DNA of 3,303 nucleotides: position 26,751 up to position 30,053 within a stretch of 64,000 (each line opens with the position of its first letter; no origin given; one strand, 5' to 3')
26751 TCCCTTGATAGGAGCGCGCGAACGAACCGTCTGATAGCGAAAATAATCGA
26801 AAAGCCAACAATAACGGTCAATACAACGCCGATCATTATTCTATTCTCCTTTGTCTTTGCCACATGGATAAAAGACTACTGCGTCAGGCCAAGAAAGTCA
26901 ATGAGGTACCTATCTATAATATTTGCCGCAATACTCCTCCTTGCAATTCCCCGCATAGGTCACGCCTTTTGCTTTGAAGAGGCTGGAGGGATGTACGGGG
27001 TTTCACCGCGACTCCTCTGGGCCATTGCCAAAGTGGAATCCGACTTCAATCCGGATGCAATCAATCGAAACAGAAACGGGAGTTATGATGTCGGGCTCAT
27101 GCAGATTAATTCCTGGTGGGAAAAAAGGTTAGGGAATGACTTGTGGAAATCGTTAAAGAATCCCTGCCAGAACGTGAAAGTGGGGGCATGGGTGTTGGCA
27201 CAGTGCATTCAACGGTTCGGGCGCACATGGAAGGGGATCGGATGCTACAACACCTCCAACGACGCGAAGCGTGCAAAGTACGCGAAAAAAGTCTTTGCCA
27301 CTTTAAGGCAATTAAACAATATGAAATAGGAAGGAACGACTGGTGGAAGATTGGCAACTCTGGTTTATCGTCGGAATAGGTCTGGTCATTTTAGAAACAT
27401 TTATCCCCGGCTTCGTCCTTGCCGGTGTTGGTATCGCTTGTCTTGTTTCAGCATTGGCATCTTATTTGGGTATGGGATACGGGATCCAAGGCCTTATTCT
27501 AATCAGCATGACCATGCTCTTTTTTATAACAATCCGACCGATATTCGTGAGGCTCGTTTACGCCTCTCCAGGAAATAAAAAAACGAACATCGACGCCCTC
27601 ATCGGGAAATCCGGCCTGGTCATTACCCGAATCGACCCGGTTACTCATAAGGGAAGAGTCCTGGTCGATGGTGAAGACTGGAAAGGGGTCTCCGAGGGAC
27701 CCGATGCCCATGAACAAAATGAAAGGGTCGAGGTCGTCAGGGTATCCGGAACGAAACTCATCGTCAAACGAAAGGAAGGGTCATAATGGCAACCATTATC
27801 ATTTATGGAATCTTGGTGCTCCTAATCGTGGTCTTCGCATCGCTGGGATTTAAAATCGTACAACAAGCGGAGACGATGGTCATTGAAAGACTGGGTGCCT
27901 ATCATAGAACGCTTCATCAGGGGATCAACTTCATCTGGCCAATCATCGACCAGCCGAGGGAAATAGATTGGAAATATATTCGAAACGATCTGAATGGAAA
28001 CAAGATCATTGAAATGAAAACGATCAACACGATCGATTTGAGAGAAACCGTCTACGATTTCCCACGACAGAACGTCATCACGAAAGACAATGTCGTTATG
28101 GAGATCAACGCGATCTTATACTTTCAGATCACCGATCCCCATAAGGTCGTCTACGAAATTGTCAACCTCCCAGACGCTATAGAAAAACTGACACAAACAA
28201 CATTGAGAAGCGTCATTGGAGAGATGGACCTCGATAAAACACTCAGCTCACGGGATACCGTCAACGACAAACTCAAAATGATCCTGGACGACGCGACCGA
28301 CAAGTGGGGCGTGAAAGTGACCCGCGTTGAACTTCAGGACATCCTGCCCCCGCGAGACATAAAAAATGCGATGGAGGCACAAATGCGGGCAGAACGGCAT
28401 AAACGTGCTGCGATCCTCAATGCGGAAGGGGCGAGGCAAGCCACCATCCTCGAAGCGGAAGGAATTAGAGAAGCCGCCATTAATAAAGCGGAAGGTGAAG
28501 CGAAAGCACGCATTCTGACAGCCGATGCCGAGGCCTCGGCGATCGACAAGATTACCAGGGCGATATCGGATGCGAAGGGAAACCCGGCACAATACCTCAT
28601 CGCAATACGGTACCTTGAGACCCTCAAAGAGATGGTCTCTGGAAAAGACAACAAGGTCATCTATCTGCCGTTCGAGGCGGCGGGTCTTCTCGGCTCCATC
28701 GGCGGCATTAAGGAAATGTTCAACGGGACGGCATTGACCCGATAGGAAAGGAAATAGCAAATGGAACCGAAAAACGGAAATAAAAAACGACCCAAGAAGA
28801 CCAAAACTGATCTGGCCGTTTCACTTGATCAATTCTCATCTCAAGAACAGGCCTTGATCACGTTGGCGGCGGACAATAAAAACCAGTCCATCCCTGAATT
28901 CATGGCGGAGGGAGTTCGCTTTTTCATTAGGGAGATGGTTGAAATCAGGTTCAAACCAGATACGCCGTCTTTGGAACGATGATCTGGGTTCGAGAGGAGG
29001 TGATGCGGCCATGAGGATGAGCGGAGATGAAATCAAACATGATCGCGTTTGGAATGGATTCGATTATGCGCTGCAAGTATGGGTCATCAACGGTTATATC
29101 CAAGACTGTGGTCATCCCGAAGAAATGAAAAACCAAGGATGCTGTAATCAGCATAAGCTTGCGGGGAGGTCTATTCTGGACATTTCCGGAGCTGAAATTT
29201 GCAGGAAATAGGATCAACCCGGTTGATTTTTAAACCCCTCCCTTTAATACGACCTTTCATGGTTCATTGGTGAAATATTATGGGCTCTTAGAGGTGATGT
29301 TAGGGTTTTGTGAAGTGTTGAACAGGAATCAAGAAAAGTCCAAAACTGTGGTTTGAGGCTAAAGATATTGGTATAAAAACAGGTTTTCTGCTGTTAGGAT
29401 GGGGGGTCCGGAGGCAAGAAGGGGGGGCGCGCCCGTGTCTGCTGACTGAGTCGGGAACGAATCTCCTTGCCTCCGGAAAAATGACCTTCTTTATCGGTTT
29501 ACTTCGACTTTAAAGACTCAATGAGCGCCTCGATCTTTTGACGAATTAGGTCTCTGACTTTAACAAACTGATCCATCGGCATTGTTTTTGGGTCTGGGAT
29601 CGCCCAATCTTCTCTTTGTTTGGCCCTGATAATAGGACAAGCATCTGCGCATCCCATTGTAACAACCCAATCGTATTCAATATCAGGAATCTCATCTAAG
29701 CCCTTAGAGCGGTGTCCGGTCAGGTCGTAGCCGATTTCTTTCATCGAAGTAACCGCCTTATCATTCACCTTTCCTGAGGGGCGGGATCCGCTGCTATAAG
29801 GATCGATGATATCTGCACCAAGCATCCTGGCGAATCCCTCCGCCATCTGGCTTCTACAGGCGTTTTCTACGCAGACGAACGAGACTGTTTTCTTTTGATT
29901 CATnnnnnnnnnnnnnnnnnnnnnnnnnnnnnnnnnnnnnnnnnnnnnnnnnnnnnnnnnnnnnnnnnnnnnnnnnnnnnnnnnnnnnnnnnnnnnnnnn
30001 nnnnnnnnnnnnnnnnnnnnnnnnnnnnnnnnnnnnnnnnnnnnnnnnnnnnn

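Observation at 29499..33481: Pho-box-driven operon linking an OprP-like porin and a HAD/phosphodiesterase-like fusion to an aquaporin-ArsC arsenate detoxification pair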

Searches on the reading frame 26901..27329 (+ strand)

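Call 7: search_protein_families(library=pfam, proteins=[window:26901-27329:+], max_evalue=0.01)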
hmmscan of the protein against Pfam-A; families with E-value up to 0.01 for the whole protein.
window:26901-27329:+ (142 aa): 4 families
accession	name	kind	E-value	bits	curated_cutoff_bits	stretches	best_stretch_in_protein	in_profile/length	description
PF01464.25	SLT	-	6.6e-23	80.9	21.3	1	24-126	2-104/117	Transglycosylase SLT domain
PF18896.5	SLT_3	-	2.9e-07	31.3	27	1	37-95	15-74/89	Lysozyme like domain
PF18013.6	Phage_lysozyme2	-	0.00046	20.8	28.2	0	41-80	25-64/140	Phage tail lysozyme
PF00062.25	Lys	-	0.00084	20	27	1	38-73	27-62/123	C-type lysozyme/alpha-lactalbumin family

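Call 8: search_protein_families(library=ncbifam, proteins=[window:26901-27329:+], max_evalue=0.01)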
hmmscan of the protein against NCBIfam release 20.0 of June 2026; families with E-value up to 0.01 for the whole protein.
window:26901-27329:+ (142 aa): 6 families
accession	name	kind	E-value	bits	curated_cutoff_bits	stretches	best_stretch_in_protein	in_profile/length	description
NF011856.0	PRK15328.1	equivalog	4.9e-33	113.9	208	1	7-141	5-145/160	type III secretion system invasion protein IagB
NF012014.0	PRK15470.1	equivalog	3.1e-06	26.9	233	1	26-100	44-122/203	membrane-bound lytic murein transglycosylase EmtA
NF010463.0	PRK13888.1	equivalog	4.2e-06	26.9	246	1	27-130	20-126/211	conjugal transfer protein TrbN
NF010438.0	PRK13864.1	equivalog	9.1e-06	25.3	212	0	60-101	90-130/245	type IV secretion system lytic transglycosylase VirB1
NF047373.1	BB0259_flg_lyt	exception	0.00011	21.1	234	1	28-117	555-644/705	flagellar assembly lytic transglycosylase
NF008670.0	PRK11671.1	equivalog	0.00034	19.9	375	1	28-83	199-247/359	membrane-bound lytic murein transglycosylase MltC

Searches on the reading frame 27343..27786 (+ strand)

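Call 7: search_protein_families(library=pfam, proteins=[window:27343-27786:+], max_evalue=0.01)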
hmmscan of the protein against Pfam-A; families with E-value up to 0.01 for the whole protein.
window:27343-27786:+ (147 aa): 1 family
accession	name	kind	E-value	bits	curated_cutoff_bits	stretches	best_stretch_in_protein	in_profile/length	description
PF01957.25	NfeD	-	7.4e-15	55.3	29.1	1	84-143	2-57/57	NfeD-like C-terminal, partner-binding domain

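Call 8: search_protein_families(library=ncbifam, proteins=[window:27343-27786:+], max_evalue=0.01)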
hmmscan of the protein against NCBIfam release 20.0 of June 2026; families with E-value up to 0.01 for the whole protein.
window:27343-27786:+ (147 aa): 0 families

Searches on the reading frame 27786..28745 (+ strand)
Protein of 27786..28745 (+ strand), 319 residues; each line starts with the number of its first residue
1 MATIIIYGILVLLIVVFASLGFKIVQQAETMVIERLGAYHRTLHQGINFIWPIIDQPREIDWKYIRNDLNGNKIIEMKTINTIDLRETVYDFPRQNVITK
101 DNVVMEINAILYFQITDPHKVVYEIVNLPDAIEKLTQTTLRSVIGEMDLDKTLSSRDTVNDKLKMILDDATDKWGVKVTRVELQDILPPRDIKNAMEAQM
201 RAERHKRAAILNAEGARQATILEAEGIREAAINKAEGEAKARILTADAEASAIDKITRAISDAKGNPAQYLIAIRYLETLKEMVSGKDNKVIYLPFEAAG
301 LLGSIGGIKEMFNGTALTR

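Call 7: search_protein_families(library=pfam, proteins=[window:27786-28745:+], max_evalue=0.01)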
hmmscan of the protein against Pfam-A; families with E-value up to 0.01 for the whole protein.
window:27786-28745:+ (319 aa): 1 family
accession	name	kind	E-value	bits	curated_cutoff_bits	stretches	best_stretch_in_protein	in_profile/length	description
PF01145.31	Band_7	-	1.5e-39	136.3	23.6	1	23-215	1-174/176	SPFH domain / Band 7 family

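Call 8: search_protein_families(library=ncbifam, proteins=[window:27786-28745:+], max_evalue=0.01)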
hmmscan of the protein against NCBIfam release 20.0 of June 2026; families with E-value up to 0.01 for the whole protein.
window:27786-28745:+ (319 aa): 4 families
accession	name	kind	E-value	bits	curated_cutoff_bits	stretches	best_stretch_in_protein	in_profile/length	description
TIGR01933.1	hflK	equivalog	2.2e-32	112.5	159.4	1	22-289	1-244/261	FtsH protease activity modulator HflK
NF008181.0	PRK10930.1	equivalog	1.7e-17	63.4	660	1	10-292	85-342/419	FtsH protease activity modulator HflK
TIGR01932.1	hflC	equivalog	1.9e-08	33.5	134.4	1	3-292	3-306/318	protease modulator HflC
NF008259.0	PRK11029.1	equivalog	5.1e-07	29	427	1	159-289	186-312/334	protease modulator HflC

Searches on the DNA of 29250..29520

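Call 83: search_rna_families(source=window, start=29250, end=29520, threshold=evalue, max_evalue=1)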
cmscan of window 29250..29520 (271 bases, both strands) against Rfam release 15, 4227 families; matches with E-value up to 1: 1.
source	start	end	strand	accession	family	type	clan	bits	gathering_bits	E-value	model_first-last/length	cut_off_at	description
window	29287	29346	-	RF02595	EBv-sisRNA-1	Gene;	-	14.1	58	0.88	1-81/81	no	Epstein-Barr virus stable intronic sequence RNA 1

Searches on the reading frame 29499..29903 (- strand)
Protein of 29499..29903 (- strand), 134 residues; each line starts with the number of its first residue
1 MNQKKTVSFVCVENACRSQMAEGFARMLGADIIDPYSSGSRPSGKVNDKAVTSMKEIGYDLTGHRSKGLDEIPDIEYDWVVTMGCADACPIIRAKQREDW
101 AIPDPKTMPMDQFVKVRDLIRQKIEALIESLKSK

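Call 7: search_protein_families(library=pfam, proteins=[window:29499-29903:-], max_evalue=0.01)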
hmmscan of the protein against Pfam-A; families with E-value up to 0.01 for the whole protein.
window:29499-29903:- (134 aa): 1 family
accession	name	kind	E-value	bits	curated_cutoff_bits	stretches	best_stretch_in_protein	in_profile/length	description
PF01451.26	LMWPc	-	4.1e-20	72.9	23.2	1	7-127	1-143/144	Low molecular weight phosphotyrosine protein phosphatase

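Call 8: search_protein_families(library=ncbifam, proteins=[window:29499-29903:-], max_evalue=0.01)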
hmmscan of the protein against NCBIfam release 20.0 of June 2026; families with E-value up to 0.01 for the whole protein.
window:29499-29903:- (134 aa): 4 families
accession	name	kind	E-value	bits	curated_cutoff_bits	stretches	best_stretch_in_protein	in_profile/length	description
TIGR02689.1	ars_reduc_gluta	equivalog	1.8e-26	92.8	157.6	1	5-128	1-126/126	arsenate reductase, glutathione/glutaredoxin type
NF010053.0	PRK13530.1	subfamily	3.2e-24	85.8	215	1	3-129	2-130/133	arsenate reductase (thioredoxin)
TIGR02691.1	arsC_pI258_fam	equivalog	6.9e-22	78.1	174.3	1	8-127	2-129/129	arsenate reductase (thioredoxin)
NF007520.0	PRK10126.1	equivalog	0.00076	19.9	243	1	7-94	5-99/147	low molecular weight protein-tyrosine-phosphatase Wzb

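Call 40: list_cluster_members(proteins=[P0001, P0121, window:29499-29903:-, window:32182-33363:-, window:33510-35285:-, window:39396-40313:+, window:27786-28745:+])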
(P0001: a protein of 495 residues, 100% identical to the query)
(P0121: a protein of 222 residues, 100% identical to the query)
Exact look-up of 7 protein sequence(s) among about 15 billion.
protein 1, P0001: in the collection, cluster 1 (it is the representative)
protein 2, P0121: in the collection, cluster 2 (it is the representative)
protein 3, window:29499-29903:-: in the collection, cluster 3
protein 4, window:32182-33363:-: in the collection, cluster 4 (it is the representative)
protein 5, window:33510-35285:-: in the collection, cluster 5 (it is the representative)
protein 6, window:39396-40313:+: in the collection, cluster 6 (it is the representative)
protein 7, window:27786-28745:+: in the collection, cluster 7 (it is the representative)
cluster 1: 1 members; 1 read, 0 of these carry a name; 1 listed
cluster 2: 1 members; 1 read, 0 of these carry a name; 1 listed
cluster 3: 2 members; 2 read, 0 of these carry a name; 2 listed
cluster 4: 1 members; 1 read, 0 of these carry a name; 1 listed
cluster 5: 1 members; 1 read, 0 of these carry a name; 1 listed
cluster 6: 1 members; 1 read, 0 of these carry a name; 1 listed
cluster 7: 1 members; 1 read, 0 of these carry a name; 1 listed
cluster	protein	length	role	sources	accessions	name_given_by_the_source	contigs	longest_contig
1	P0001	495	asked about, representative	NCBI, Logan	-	-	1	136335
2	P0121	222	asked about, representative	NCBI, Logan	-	-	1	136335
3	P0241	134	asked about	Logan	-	-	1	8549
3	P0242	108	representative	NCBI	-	-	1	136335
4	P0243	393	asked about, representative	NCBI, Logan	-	-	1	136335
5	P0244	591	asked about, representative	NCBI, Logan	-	-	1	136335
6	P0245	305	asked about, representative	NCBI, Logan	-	-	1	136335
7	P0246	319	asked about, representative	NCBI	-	-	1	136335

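Call 43: search_solved_structures(query=window:29499-29903:-, max_evalue=0.00001, show_alignments=4)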
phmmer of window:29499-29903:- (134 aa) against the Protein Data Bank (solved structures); distinct sequences matched with E-value up to 0.00001: 15.
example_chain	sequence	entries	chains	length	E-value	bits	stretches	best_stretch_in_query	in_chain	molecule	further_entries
2l17_A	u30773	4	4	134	6.3e-21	77.8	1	4-130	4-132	Arsenate reductase | Glutaredoxin arsenate reductase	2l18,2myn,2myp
1ljl_A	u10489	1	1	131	6.4e-20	74.6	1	3-126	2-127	arsenate reductase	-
2l19_A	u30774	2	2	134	3.8e-19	72.1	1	4-130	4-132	Arsenate reductase | Glutaredoxin arsenate reductase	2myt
2cd7_A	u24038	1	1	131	8.5e-19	71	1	3-126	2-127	PROTEIN ARSC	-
1lk0_A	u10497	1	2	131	1.1e-18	70.6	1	3-126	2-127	arsenate reductase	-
1lju_A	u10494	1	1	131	1.2e-18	70.5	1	3-126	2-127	arsenate reductase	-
2myu_A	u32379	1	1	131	1.5e-18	70.1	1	5-130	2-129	Glutaredoxin arsenate reductase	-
1jf8_A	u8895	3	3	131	3.1e-17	65.9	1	3-126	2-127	arsenate reductase | Protein arsC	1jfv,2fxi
1rxe_A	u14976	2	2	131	5.7e-17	65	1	3-126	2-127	Arsenate reductase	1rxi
1jl3_A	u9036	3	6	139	3.7e-15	59.2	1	4-109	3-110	ARSENATE REDUCTASE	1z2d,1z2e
3t38_A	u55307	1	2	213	2.1e-14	56.7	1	7-130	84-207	Arsenate Reductase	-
3rh0_A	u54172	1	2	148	1e-13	54.5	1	4-128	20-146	ARSENATE REDUCTASE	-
2ipa_B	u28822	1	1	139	1.4e-12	50.8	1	4-109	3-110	Protein arsC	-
4egs_A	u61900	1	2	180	1.7e-06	31.2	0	6-86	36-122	Ribose 5-phosphate isomerase RpiB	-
8p5n_A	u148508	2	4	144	5.5e-06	29.5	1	6-129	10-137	Low molecular weight phosphatase family protein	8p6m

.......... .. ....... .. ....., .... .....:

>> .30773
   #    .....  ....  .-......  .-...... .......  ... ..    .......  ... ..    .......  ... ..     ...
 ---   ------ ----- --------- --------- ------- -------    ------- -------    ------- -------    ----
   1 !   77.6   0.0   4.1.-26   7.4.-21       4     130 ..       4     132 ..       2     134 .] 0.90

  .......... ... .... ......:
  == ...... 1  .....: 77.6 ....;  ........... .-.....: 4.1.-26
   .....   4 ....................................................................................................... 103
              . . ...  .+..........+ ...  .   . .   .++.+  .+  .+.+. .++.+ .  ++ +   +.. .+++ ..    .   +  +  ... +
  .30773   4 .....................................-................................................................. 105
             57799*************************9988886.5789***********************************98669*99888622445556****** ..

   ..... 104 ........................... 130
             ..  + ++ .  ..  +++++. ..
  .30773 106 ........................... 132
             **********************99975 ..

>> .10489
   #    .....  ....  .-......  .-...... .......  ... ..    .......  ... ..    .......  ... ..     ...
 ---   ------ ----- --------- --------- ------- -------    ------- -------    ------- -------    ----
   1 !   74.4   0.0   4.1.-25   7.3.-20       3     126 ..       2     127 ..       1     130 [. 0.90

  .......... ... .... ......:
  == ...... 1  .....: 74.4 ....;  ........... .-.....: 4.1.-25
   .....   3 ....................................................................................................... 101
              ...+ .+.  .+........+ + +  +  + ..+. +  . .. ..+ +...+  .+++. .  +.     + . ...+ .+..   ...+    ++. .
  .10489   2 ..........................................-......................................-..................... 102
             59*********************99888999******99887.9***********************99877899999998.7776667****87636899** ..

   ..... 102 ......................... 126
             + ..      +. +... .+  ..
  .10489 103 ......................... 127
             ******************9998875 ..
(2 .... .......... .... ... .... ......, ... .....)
